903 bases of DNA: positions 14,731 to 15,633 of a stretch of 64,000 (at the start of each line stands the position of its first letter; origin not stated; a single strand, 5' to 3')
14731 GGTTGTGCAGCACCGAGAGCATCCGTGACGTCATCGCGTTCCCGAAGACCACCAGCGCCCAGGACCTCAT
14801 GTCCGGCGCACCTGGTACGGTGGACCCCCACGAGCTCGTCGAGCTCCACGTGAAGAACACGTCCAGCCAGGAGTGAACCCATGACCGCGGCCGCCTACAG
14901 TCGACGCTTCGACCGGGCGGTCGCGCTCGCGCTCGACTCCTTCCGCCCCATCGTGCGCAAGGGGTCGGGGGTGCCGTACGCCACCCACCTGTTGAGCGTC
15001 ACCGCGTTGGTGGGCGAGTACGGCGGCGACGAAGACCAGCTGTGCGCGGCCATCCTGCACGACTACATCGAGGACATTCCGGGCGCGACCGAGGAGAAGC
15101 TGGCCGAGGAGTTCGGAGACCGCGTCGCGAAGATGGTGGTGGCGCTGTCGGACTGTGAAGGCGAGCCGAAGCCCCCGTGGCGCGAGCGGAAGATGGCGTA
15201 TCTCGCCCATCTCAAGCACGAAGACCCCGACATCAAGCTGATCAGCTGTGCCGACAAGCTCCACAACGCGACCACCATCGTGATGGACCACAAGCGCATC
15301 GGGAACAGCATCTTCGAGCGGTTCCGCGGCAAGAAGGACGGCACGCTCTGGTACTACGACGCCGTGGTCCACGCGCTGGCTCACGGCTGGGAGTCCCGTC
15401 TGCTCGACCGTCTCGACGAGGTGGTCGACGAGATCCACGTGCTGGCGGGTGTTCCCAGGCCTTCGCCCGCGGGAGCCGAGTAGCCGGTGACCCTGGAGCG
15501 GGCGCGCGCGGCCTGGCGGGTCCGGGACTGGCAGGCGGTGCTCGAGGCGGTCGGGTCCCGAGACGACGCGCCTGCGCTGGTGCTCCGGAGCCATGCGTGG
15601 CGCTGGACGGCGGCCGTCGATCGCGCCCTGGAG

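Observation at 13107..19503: Apparent operon aspS - HD-only (p)ppGpp-hydrolase-like protein - 1338-aa Ser/Thr kinase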

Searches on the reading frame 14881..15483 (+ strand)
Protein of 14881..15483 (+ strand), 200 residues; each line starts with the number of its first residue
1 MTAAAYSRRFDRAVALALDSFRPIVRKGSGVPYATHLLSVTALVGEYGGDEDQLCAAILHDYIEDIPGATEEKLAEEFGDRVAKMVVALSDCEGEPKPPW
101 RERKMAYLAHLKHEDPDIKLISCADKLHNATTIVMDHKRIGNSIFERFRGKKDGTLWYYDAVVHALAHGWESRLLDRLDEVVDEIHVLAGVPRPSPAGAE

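Call 7: search_protein_families(library=pfam, proteins=[window:14881-15483:+], max_evalue=0.01)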
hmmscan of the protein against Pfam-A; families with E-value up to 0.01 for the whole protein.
window:14881-15483:+ (200 aa): 2 families
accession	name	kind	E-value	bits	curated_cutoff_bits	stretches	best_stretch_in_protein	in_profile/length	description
PF13328.12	HD_4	-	1.7e-20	73.8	27.2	1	13-146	1-147/156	HD domain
PF01966.28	HD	-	8.3e-07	29.7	22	1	33-129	1-115/116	HD domain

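Call 8: search_protein_families(library=ncbifam, proteins=[window:14881-15483:+], max_evalue=0.01)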
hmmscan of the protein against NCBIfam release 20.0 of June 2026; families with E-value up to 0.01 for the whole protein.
window:14881-15483:+ (200 aa): 2 families
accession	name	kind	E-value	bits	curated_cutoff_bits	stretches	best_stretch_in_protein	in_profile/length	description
TIGR00691.1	spoT_relA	subfamily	3.5e-18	65.3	499.2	1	27-134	14-123/687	RelA/SpoT family protein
NF008303.0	PRK11092.1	equivalog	3.2e-11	42.2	947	1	10-133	23-147/702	bifunctional GTP diphosphokinase/guanosine-3',5'-bis pyrophosphate 3'-pyrophosphohydrolase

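Call 9: search_solved_structures(query=window:14881-15483:+, max_evalue=0.01, show_alignments=3)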
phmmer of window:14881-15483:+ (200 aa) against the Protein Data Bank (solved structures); distinct sequences matched with E-value up to 0.01: 21.
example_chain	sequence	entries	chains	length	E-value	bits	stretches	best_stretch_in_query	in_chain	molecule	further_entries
7qoe_A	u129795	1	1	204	9.4e-39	136.4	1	7-182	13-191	HDc domain-containing protein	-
7qoc_A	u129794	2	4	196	1.4e-26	96.6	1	7-163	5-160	Guanosine polyphosphate pyrophosphohydrolases/synthetases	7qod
4yf1_A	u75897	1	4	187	7.7e-15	58.3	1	9-171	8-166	Lmo0812 protein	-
5xnx_A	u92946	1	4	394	1.3e-11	47.8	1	27-133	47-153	Bifunctional (p)ppGpp synthase/hydrolase RelA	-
7qps_A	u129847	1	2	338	2.1e-10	43.8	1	24-134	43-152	ACT domain protein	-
7qpr_A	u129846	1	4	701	7.5e-10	42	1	24-134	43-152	ACT domain protein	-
8fr8_I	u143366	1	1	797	2.5e-09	40.3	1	25-133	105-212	GTP pyrophosphokinase RelA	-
3nr1_A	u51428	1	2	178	3.3e-09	39.9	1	26-131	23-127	HD domain-containing protein 3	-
5vxa_A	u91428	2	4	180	2.8e-08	36.9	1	26-131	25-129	Guanosine-3',5'-bis(diphosphate) 3'-pyrophosphohydrolase MESH1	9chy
6s2t_A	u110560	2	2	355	5e-08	36.1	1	15-134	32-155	(P)ppGpp synthetase I, SpoT/RelA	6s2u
7ohg_A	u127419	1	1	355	5e-08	36.1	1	15-134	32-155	Guanosine-3',5'-bis(Diphosphate) 3'-pyrophosphohydrolase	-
6s2v_A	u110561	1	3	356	5e-08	36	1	15-134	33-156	(P)ppGpp synthetase I, SpoT/RelA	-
7oiw_A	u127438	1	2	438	7e-07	32.3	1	19-134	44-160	GTP pyrophosphokinase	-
8acu_A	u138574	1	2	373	8.3e-07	32.1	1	11-147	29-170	GTP pyrophosphokinase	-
3nqw_A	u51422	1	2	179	1.5e-06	31.3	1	20-133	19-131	CG11900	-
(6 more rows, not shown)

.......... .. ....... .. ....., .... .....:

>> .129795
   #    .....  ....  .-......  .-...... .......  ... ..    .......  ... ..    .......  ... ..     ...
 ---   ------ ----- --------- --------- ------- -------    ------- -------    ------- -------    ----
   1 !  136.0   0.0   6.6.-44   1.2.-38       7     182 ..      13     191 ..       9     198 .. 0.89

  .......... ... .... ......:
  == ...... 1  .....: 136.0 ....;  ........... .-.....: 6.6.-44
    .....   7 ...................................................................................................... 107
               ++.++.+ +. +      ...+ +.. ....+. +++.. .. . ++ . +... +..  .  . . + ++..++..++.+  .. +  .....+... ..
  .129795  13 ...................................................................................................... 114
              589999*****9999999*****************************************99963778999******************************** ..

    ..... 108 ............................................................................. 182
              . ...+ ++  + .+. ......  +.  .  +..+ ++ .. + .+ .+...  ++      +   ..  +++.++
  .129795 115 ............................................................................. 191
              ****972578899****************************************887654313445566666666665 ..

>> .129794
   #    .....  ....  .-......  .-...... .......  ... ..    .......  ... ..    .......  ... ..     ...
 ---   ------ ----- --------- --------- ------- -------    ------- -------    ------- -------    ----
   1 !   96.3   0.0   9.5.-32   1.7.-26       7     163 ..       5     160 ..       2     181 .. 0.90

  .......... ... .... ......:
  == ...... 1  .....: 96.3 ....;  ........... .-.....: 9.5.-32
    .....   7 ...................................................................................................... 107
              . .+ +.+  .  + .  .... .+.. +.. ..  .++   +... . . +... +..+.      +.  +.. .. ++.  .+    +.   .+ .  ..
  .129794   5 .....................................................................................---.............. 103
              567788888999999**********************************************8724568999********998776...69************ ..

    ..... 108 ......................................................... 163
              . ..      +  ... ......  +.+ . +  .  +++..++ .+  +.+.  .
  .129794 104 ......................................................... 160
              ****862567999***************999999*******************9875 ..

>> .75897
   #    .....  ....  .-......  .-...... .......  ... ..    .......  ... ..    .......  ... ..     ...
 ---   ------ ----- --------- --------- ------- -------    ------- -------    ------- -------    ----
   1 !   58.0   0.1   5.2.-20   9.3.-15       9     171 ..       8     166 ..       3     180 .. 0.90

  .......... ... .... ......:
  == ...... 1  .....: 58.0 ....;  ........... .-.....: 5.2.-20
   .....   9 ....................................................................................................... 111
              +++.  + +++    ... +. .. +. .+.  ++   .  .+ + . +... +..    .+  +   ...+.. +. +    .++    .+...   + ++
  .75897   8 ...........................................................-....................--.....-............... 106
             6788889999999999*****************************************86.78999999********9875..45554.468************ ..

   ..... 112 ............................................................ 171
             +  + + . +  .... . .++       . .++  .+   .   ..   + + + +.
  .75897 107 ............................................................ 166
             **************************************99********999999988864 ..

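Call 10: find_homologous_proteins(query=window:14881-15483:+)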
Query window:14881-15483:+ (200 aa): 5058 proteins with E <= 0.001 among 5540 candidates; the best 120 are listed.
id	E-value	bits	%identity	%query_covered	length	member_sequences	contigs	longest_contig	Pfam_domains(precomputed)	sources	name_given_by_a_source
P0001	3.4e-131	453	100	100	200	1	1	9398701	PF13328.13,PF01966.29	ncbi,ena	-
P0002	2.7e-113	394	88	98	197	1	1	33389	PF13328.13,PF01966.29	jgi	jgi:(p)ppGpp synthase/HD superfamily hydrolase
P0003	1.5e-111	389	88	97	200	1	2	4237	PF13328.13,PF01966.29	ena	-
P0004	4.3e-92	325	74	97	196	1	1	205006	PF13328.13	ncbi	ncbi:MAG: HD domain-containing protein [Myxococcota bacterium]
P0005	3.0e-90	319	74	97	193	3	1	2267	PF13328.13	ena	-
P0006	2.9e-87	310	69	95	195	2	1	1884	PF13328.13,PF01966.29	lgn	-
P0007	5.7e-85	302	72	95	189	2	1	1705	PF13328.13,PF01966.29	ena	-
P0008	1.7e-80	287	67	93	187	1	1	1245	PF13328.13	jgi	-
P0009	2.0e-80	287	67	93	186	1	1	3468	PF13328.13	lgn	-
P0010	9.7e-80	285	66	93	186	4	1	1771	PF13328.13,PF01966.29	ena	-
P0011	9.5e-77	275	64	96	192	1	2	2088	PF13328.13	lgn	-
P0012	5.5e-76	273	66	96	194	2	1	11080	PF13328.13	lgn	-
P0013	2.8e-75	270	63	95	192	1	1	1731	PF13328.13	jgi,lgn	jgi:(p)ppGpp synthase/HD superfamily hydrolase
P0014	3.8e-75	270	64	95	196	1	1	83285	PF13328.13,PF01966.29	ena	-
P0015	8.5e-74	266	65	92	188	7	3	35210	PF13328.13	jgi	jgi:(p)ppGpp synthase/HD superfamily hydrolase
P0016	4.6e-73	263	64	92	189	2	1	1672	PF13328.13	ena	-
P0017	5.7e-73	263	63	94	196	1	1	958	PF13328.13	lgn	-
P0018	6.9e-73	263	60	97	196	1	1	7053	PF13328.13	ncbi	-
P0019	8.4e-73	262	63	92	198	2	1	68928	PF13328.13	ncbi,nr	ncbi:MAG: HD domain-containing protein [Alphaproteobacteria bacterium]|nr:HD domain-containing prote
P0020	8.9e-71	256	61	96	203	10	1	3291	PF13328.13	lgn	-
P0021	1.4e-70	255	63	92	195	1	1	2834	PF13328.13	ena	-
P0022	2.2e-70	254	62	93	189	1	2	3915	PF13328.13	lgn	-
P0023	9.4e-70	252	61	96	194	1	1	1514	PF13328.13,PF01966.29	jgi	-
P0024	1.0e-69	252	60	92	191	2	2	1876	PF13328.13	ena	-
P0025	1.4e-69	252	61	92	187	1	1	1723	PF13328.13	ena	-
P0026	1.5e-69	252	61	93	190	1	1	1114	PF13328.13,PF01966.29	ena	-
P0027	5.3e-69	250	61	93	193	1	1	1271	PF13328.13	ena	-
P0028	2.1e-68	248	61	94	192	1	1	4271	PF13328.13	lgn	-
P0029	2.1e-68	248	62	94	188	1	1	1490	PF13328.13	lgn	-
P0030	2.4e-68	248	60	94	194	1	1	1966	PF13328.13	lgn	-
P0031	2.8e-68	248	60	95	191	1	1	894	PF13328.13,PF01966.29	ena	-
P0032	4.5e-68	247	62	91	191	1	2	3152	PF13328.13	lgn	-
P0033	5.1e-68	247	59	94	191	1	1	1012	PF13328.13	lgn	-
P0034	7.7e-68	246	63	80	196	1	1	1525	PF13328.13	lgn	-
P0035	8.9e-68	246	62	92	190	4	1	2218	PF13328.13,PF01966.29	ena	-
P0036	9.6e-68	246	60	97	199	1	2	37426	PF13328.13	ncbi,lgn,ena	-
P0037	3.7e-67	244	59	95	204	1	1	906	PF13328.13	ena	-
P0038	4.8e-67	243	59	97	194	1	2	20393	PF13328.13,PF01966.29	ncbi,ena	-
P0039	5.8e-67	243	58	97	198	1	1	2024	PF13328.13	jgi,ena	-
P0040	6.2e-67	243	64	87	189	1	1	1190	PF13328.13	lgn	-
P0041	6.2e-67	243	62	93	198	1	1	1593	PF13328.13,PF01966.29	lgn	-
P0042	6.9e-67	243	61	92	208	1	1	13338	PF13328.13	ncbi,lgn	-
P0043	7.9e-67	243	58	99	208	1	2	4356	PF13328.13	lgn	-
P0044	9.5e-67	243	61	95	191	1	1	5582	PF13328.13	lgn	-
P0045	1.0e-66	242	59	95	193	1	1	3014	PF13328.13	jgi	jgi:GTP pyrophosphokinase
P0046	1.0e-66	242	61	95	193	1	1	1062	PF13328.13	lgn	-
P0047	1.1e-66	242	62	80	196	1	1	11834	PF13328.13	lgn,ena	-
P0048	1.3e-66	242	57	95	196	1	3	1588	PF13328.13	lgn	-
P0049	1.5e-66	242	59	94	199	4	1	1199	PF13328.13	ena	-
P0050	1.6e-66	242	59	96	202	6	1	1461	PF13328.13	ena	-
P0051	1.7e-66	242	57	94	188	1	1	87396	PF13328.13,PF01966.29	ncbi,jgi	jgi:(p)ppGpp synthase/HD superfamily hydrolase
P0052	3.3e-66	241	59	92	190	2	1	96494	PF13328.13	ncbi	ncbi:MAG: HD domain-containing protein [Polyangiales bacterium]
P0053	3.8e-66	241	60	94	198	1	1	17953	PF13328.13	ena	-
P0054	3.9e-66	241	59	96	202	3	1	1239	PF13328.13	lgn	-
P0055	4.3e-66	240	58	93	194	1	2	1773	PF13328.13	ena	-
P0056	4.6e-66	240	61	94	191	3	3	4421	PF13328.13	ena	-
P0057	5.3e-66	240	58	93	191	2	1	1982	PF13328.13,PF01966.29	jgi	jgi:(p)ppGpp synthase/HD superfamily hydrolase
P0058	6.5e-66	240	61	97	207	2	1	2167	PF13328.13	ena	-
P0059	6.7e-66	240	59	96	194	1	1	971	PF13328.13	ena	-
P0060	8.5e-66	239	60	93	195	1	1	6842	PF13328.13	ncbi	ncbi:MAG: HD domain-containing protein [Myxococcota bacterium]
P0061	1.0e-65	239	62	91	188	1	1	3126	PF13328.13,PF01966.29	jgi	jgi:(p)ppGpp synthase/HD superfamily hydrolase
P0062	1.1e-65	239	59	94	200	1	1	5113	PF13328.13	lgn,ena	-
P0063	1.1e-65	239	58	94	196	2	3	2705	PF13328.13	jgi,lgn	-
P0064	1.3e-65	239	60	89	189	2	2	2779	PF13328.13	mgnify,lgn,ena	mgnify:CR=1 FL=1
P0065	1.5e-65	239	58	94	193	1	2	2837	PF13328.13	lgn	-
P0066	1.7e-65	238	58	94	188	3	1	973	PF13328.13,PF01966.29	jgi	jgi:(p)ppGpp synthase/HD superfamily hydrolase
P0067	1.7e-65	238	59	97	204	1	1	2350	PF13328.13,PF01966.29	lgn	-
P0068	2.2e-65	238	60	92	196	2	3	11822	PF13328.13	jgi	-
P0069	2.2e-65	238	59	91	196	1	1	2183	PF13328.13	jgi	-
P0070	2.5e-65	238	59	95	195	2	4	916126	PF13328.13,PF01966.29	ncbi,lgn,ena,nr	ncbi:MAG: HD domain-containing protein [Deltaproteobacteria bacterium]|nr:HD domain-containing prote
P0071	3.0e-65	238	59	100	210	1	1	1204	PF13328.13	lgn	-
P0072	3.4e-65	237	61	91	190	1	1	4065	PF13328.13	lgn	-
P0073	3.5e-65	237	59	95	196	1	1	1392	PF13328.13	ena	-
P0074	3.6e-65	237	59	93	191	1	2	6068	PF13328.13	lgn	-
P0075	3.7e-65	237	60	92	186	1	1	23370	PF13328.13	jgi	jgi:(p)ppGpp synthase/HD superfamily hydrolase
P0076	4.1e-65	237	58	93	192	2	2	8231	PF13328.13,PF01966.29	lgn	-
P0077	4.4e-65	237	59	95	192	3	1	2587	PF13328.13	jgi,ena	-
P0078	4.7e-65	237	57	94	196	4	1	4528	PF13328.13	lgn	-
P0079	5.5e-65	237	59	94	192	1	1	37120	PF13328.13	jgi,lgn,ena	-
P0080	5.7e-65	237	60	92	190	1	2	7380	PF13328.13,PF01966.29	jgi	jgi:(p)ppGpp synthase/HD superfamily hydrolase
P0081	6.0e-65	237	59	92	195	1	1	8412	PF13328.13,PF01966.29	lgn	-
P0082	7.5e-65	236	59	95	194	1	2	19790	PF13328.13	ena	-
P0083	9.0e-65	236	59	94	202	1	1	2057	PF13328.13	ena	-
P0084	9.4e-65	236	61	93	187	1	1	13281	PF13328.13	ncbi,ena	-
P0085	9.4e-65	236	55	96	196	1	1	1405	PF13328.13,PF01966.29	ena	-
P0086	9.5e-65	236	55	96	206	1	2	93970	PF13328.13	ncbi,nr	ncbi:MAG: bifunctional (p)ppGpp synthetase/guanosine-3',5'-bis(diphosphate) 3'-pyrophosphohydrolase 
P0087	1.1e-64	236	60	94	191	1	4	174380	PF13328.13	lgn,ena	-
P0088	1.1e-64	236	58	94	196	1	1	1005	PF13328.13,PF01966.29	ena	-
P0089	1.3e-64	236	55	96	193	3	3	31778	PF13328.13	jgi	jgi:(p)ppGpp synthase/HD superfamily hydrolase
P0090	1.7e-64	235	57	94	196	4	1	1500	PF13328.13,PF01966.29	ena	-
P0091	1.7e-64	235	57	94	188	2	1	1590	PF13328.13,PF01966.29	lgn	-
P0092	1.8e-64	235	59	94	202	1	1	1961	PF13328.13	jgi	jgi:(p)ppGpp synthase/HD superfamily hydrolase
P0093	2.1e-64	235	60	89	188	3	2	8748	PF13328.13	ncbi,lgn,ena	-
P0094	2.2e-64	235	58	95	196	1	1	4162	PF13328.13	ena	-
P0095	2.4e-64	235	58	93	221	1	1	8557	PF13328.13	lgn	-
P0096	3.0e-64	234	61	89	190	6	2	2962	PF13328.13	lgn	-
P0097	3.1e-64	234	57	91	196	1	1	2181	PF13328.13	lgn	-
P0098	3.6e-64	234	57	95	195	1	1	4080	PF13328.13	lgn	-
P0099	4.0e-64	234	61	93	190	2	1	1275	PF13328.13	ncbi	-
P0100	4.7e-64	234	58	97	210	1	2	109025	PF13328.13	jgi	jgi:GTP pyrophosphokinase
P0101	5.3e-64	234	58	96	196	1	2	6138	PF13328.13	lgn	-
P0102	5.5e-64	234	61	93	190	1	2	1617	PF13328.13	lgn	-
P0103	6.0e-64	233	64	91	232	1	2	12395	PF13328.13,PF01966.29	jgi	jgi:(p)ppGpp synthase/HD superfamily hydrolase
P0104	6.8e-64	233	59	92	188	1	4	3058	PF13328.13,PF01966.29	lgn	-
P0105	8.6e-64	233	59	89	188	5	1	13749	PF13328.13,PF01966.29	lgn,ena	-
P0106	9.1e-64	233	59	95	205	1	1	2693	PF13328.13,PF01966.29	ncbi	-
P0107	1.0e-63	233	57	94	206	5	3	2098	PF13328.13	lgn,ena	-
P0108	1.1e-63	233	59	93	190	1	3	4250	PF13328.13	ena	-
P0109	1.3e-63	232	57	94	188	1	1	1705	PF13328.13,PF01966.29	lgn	-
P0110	1.5e-63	232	56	95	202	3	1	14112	PF13328.13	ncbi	-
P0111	1.9e-63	232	58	96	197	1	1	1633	PF13328.13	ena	-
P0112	2.0e-63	232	59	91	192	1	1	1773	PF13328.13,PF01966.29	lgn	-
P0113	2.2e-63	232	57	96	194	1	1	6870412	PF13328.13,PF01966.29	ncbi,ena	-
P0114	2.2e-63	232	57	96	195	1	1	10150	PF13328.13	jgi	jgi:(p)ppGpp synthase/HD superfamily hydrolase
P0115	2.7e-63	231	58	93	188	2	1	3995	PF13328.13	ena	-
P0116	3.0e-63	231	56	98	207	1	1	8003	PF13328.13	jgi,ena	-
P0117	3.2e-63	231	57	83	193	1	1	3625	PF13328.13,PF01966.29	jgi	jgi:(p)ppGpp synthase/HD superfamily hydrolase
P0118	3.3e-63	231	59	91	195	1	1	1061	PF13328.13,PF01966.29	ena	-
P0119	3.5e-63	231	57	93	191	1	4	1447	PF13328.13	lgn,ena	-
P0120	4.0e-63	231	56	92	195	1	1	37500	PF13328.13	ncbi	-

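Call 12: find_encoding_contigs(protein=P0001, flank=10000, max_places=3)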
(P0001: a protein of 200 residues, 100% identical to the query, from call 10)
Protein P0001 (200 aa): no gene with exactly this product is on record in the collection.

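Call 14: find_related_loci(query=A1, collection=genome_contigs, flank=8000)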
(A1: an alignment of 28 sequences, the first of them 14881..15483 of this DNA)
Query A1 (200 aa) in genome_contigs; peptide patterns used: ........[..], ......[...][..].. (x = any residue, [..] = any of these).
600 stretches matched a pattern (row limit reached: there are more); 442 encode a relative of the query (tblastn E <= 1e-3); the best 80 are kept; 80 distinct loci.
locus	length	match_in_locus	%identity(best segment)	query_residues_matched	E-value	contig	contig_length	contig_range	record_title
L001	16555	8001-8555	59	1-182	2e-68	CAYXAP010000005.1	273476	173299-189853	MAG TPA_asm: uncultured Sandaracinus sp. isolate SRP321284_co1_170 genome assembly, contig: NODE_26_length_273476_cov_17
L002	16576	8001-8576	55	4-195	5e-66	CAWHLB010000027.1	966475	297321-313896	MAG: uncultured delta proteobacterium isolate MFD02416.bin.2.203 genome assembly, contig: contig_58007, whole genome sho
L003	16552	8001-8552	53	4-186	2e-59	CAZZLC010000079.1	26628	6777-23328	MAG TPA_asm: uncultured Enterobacteriaceae bacterium isolate SRP128890_co1_194 genome assembly, contig: NODE_3060_length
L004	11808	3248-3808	53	1-187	2e-59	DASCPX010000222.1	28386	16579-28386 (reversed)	MAG TPA_asm: Myxococcota bacterium isolate Fu_MAG_56 c_000001860710, whole genome shotgun sequence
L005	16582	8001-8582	47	1-192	2e-54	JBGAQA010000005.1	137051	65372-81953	MAG: Sandaracinaceae bacterium isolate MAG_AAO_AS.33 AAOAS-33_NODE_5_length_137051_cov_7.323331, whole genome shotgun se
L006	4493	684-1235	42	12-191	7e-38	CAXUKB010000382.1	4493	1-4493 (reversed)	MAG TPA_asm: uncultured Fimbriimonas sp. isolate private_T1888_metawrap_bin.13 genome assembly, contig: private_T1888_me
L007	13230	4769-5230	45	7-163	7e-38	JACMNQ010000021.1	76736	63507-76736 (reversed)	MAG: Oligoflexia bacterium isolate LF-bin-178 FL-bin-178-contig-k141_697171, whole genome shotgun sequence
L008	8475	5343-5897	45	6-186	7e-36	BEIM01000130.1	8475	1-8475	Bacterium HR36 DNA, contig: NODE_2534_130, isolate: HRbin36, whole genome shotgun sequence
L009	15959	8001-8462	45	26-167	3e-35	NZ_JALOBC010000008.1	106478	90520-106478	MAG: Dokdonella sp. isolate SO_2017_LW2 bin 73 scaffold_402_c1_LW138R_2017, whole genome shotgun sequence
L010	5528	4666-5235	41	3-185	3e-34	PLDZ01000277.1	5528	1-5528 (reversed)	MAG: Candidatus Dormiibacterota bacterium isolate palsa_844 73.20111000_P1M.26_contig_25658, whole genome shotgun sequen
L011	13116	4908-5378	42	26-180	4e-31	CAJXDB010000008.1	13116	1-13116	TPA_asm: uncultured bacterium isolate ERR599062_bin.104_MetaBAT_v2.12.1_MAG genome assembly, contig: NODE_4147_length_13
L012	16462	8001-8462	39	11-166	2e-30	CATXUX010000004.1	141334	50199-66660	MAG TPA_asm: uncultured Lachnospiraceae bacterium isolate ERR9492500_bin.4_MetaWRAP_v1.3_MAG genome assembly, contig: ER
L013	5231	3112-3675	32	6-182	5e-30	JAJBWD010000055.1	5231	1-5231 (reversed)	MAG: Bacillota bacterium isolate Bin_C1_11 k141_37012, whole genome shotgun sequence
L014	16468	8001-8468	39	10-167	6e-29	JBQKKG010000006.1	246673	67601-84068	Lachnospiraceae bacterium LCP25S3_G4 contig00006, whole genome shotgun sequence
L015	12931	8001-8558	37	6-190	3e-28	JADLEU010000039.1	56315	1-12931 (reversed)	MAG: Anaerolineales bacterium isolate SJ338 c_000000137165, whole genome shotgun sequence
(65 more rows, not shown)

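Call 16: find_encoding_contigs(protein=P0002, flank=10000, max_places=2)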
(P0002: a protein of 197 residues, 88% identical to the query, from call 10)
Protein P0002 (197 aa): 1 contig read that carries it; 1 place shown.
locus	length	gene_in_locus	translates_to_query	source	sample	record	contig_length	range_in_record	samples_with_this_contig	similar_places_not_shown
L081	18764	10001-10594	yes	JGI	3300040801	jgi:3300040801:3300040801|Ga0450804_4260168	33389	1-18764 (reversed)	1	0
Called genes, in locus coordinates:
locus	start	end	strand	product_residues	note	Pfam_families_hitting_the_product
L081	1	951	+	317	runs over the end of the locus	PF01210:NAD_Gly3P_dh_N, PF07479:NAD_Gly3P_dh_C, PF20618:GPD_NAD_C_bact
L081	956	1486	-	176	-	-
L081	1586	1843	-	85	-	PF13370:Fer4_13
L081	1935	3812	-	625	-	PF00009:GTP_EFTU, PF03144:GTP_EFTU_D2, PF25461:Beta-barrel_SelB, PF09106:WHD_2nd_SelB, PF09107:WHD_3rd_SelB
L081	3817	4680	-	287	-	-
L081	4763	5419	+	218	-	-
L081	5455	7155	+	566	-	PF01030:Recep_L_domain (faint)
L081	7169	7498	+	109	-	-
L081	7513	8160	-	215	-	PF22285:DUF6962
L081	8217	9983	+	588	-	PF01336:tRNA_anti-codon, PF00152:tRNA-synt_2, PF02938:GAD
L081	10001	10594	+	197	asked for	PF13328:HD_4, PF01966:HD (weak)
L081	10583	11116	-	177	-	-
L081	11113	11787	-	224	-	-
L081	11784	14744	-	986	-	PF00069:Pkinase, PF07714:PK_Tyr_Ser-Thr, PF13191:AAA_16, PF13424:TPR_12 (faint), PF14559:TPR_19 (faint)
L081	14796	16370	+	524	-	PF01839:FG-GAP (faint), PF13517:FG-GAP_3, PF07593:UnbV_ASPIC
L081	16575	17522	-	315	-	-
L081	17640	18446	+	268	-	-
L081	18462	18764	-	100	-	?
